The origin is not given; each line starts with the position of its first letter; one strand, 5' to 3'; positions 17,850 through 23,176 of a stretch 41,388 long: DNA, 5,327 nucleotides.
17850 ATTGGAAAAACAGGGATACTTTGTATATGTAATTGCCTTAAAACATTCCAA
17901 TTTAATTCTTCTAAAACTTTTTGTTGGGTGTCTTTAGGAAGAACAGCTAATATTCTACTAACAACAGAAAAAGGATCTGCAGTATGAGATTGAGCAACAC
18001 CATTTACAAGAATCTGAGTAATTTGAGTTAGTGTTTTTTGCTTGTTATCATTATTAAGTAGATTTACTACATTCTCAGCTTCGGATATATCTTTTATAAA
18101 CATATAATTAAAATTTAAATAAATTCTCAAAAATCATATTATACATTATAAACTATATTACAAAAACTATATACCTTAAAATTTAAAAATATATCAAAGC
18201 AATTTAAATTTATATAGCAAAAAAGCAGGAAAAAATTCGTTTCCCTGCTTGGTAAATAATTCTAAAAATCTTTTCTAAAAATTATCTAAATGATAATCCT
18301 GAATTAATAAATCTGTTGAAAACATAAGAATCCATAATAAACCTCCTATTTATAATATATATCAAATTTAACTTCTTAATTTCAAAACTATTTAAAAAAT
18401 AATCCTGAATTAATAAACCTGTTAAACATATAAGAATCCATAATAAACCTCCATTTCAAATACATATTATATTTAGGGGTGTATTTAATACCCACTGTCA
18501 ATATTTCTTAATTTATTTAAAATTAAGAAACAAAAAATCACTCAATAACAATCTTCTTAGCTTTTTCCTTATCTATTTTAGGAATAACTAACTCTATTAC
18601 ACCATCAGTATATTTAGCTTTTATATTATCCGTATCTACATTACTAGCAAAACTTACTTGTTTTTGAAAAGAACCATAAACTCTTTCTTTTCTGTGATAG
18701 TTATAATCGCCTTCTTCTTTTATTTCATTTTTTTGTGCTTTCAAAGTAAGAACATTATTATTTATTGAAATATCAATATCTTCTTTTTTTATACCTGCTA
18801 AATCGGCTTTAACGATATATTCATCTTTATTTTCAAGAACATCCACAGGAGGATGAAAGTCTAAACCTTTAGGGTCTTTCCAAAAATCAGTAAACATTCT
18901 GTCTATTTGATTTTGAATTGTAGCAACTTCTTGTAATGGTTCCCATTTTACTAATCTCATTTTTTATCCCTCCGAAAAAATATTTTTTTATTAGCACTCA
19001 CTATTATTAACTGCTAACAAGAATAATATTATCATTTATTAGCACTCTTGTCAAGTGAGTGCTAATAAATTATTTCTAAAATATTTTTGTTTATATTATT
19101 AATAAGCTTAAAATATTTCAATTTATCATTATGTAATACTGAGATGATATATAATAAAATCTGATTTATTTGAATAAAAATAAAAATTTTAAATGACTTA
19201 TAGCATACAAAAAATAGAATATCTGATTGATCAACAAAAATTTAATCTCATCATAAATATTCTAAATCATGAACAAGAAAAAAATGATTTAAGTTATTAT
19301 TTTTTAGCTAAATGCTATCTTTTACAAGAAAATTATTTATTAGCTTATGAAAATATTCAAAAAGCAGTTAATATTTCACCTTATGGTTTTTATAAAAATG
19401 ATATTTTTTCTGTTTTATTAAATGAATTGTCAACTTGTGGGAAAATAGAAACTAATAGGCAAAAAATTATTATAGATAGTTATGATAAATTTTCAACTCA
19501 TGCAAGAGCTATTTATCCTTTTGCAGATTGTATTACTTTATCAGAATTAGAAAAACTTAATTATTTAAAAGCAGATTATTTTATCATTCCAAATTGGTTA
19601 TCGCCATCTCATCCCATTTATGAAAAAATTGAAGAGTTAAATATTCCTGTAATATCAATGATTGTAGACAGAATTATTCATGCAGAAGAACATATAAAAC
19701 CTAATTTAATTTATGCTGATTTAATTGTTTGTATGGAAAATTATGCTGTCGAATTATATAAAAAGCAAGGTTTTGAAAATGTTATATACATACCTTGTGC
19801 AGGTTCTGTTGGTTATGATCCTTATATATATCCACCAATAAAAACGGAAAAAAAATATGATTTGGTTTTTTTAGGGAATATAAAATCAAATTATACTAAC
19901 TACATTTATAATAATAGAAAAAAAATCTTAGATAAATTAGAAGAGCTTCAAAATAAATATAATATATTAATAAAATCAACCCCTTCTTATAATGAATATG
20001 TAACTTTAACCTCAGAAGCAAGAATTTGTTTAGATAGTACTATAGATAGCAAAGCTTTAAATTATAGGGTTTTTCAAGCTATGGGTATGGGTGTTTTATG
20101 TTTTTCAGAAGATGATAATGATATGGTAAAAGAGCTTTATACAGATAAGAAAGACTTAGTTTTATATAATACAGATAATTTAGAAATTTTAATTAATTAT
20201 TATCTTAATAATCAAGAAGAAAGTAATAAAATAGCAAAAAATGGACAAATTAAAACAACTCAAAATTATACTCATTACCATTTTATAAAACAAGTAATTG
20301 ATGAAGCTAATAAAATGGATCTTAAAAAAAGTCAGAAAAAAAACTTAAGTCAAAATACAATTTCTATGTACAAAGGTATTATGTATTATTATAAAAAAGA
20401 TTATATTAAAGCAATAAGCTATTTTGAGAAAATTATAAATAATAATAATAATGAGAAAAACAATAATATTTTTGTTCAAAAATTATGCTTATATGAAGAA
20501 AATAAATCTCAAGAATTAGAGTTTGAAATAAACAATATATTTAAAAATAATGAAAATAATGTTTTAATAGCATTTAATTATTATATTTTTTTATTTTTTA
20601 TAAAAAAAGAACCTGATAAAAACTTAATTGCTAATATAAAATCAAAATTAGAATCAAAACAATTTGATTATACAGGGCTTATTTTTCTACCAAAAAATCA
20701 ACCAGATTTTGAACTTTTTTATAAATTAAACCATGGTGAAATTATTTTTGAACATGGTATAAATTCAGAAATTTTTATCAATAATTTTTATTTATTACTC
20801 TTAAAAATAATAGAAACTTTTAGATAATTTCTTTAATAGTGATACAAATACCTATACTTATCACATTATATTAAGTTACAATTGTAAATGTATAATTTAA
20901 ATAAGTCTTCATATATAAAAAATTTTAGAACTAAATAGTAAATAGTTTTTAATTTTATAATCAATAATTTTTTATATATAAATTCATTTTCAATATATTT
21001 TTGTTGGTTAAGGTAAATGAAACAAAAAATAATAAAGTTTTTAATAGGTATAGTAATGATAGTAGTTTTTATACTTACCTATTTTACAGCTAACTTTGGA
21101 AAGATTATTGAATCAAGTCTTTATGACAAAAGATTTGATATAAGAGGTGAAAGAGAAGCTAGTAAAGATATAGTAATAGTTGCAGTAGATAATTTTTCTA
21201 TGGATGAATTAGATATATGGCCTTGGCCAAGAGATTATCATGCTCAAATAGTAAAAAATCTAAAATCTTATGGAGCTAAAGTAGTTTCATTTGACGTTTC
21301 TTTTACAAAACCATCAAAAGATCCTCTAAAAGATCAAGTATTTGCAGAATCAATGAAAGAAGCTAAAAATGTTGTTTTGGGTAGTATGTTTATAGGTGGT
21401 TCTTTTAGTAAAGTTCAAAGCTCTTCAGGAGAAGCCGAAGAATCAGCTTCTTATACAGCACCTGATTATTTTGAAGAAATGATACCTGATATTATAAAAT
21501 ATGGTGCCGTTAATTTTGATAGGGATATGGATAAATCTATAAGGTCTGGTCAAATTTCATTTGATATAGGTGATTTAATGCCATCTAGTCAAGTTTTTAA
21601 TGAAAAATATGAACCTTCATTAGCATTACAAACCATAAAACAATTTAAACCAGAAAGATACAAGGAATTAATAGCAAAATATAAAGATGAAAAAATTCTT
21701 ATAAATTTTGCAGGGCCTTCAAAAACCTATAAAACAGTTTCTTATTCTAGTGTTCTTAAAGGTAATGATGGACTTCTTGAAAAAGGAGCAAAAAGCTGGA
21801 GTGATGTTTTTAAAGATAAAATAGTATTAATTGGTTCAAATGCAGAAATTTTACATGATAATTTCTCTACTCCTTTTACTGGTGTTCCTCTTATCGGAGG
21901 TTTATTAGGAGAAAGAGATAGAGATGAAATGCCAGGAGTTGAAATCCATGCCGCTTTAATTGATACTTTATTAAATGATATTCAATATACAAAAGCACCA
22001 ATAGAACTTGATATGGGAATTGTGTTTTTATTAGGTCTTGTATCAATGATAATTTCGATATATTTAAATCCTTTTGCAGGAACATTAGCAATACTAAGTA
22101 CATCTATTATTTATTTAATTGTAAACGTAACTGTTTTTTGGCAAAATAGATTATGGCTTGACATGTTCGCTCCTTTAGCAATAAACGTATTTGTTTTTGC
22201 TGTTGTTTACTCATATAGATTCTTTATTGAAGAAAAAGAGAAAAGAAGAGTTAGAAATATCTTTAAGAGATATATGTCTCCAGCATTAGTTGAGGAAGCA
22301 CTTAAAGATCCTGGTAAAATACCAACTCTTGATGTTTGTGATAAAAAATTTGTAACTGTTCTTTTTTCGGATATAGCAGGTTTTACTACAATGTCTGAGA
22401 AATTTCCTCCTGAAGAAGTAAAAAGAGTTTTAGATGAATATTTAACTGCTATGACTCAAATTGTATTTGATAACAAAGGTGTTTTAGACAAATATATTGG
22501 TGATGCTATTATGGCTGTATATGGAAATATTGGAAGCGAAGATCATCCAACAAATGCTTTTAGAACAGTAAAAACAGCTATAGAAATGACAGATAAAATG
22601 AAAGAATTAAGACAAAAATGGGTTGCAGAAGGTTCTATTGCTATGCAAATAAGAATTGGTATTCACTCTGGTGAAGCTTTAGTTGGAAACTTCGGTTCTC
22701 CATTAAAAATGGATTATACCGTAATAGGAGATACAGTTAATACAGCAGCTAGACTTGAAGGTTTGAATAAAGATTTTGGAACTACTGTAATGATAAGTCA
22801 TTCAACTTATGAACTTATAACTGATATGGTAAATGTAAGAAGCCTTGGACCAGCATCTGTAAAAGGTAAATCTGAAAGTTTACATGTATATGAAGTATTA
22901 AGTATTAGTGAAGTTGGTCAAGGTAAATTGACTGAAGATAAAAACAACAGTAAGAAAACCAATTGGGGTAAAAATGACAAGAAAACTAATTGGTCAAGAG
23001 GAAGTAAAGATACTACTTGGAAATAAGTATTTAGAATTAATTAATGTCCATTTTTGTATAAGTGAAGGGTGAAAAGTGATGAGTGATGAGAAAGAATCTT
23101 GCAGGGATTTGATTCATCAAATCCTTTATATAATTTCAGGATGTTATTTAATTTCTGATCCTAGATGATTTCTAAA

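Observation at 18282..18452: Tandem pair of SD-preceded 17-codon paralogous peptide genes, invisible to the ORF track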

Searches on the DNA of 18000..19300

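Call 5: search_rna_families(source=window, start=18000, end=19300, threshold=evalue, max_evalue=10)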
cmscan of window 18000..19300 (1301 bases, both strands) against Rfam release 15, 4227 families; matches with E-value up to 10: 4.
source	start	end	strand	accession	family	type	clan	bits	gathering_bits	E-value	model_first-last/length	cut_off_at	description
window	19022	19089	-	RF02072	STnc590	Gene; sRNA;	-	21.3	100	7.9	1-160/160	no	Salmonella enterica sRNA STnc590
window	18760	18869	+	RF04328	snR107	Gene; snRNA; snoRNA; CD-box;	-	20.9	44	0.44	1-118/118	no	Fungal C/D box small nucleolar RNA 107 family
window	18043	18097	+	RF00033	MicF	Gene; antisense;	-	20.7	79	3.8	1-94/94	no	MicF RNA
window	18767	18882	-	RF04342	Plastid-psbA-1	Cis-reg;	CL00153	20.7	54.3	7.9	1-114/114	no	Plastid-psbA-1 3UTR RNA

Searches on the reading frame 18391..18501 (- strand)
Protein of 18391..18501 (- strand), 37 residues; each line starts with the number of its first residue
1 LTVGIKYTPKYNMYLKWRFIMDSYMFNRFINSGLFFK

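Call 74: search_protein_families(library=pfam, proteins=[window:18391-18501:-], max_evalue=10)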
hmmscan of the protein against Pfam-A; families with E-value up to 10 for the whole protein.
seq(37 aa): 0 families

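Call 75: search_protein_families(library=ncbifam, proteins=[window:18391-18501:-], max_evalue=10)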
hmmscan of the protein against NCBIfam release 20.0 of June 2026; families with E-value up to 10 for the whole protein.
seq(37 aa): 0 families

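Call 76: search_solved_structures(query=window:18391-18501:-, max_evalue=10)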
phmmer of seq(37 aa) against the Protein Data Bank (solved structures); distinct sequences matched with E-value up to 10: 0.
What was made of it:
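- On Any curated RNA or protein family: Pfam, NCBIfam and PDB searches with the extended in-frame ORFs returned 0 hits at E of 10 or less (calls 74-76).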

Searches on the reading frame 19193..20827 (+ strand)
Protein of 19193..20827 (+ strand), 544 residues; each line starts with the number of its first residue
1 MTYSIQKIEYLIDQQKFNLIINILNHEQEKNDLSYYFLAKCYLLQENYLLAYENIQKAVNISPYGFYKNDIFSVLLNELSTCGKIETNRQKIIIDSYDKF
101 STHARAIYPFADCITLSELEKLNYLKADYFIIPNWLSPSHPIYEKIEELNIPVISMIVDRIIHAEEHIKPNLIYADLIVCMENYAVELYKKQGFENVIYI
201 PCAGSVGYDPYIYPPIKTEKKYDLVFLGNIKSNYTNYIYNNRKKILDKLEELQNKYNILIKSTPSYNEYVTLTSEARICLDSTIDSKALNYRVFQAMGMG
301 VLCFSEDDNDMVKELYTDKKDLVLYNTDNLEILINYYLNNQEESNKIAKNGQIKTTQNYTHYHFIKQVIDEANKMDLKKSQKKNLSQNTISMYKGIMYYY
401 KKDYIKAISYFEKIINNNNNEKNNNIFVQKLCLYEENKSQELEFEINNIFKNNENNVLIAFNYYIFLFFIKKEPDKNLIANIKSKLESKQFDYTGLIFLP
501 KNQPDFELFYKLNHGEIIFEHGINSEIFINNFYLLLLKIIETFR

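Call 8: search_protein_families(library=pfam, proteins=[window:19193-20827:+])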
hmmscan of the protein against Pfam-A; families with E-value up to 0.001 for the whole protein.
window:19193-20827:+ (544 aa): 3 families
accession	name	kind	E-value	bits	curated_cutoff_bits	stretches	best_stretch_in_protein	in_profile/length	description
PF13524.12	Glyco_trans_1_2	-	7.9e-15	55.5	25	1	257-369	28-143/144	Glycosyl transferase-like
PF07719.23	TPR_2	-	2.4e-06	27.7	27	0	393-419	6-32/34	Tetratricopeptide repeat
PF00515.34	TPR_1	-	0.00035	20.7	27.8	0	393-415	6-28/34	Tetratricopeptide repeat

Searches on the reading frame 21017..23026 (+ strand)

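Call 8: search_protein_families(library=pfam, proteins=[window:21017-23026:+])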
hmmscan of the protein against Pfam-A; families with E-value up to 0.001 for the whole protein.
window:21017-23026:+ (669 aa): 2 families
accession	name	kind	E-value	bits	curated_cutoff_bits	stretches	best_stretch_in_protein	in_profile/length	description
PF05226.16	CHASE2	-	7.9e-51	173.5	26.3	1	15-328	4-239/257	CHASE2 domain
PF00211.25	Guanylate_cyc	-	3.9e-26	92.2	21.9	1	444-621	7-176/183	Adenylate and Guanylate cyclase catalytic domain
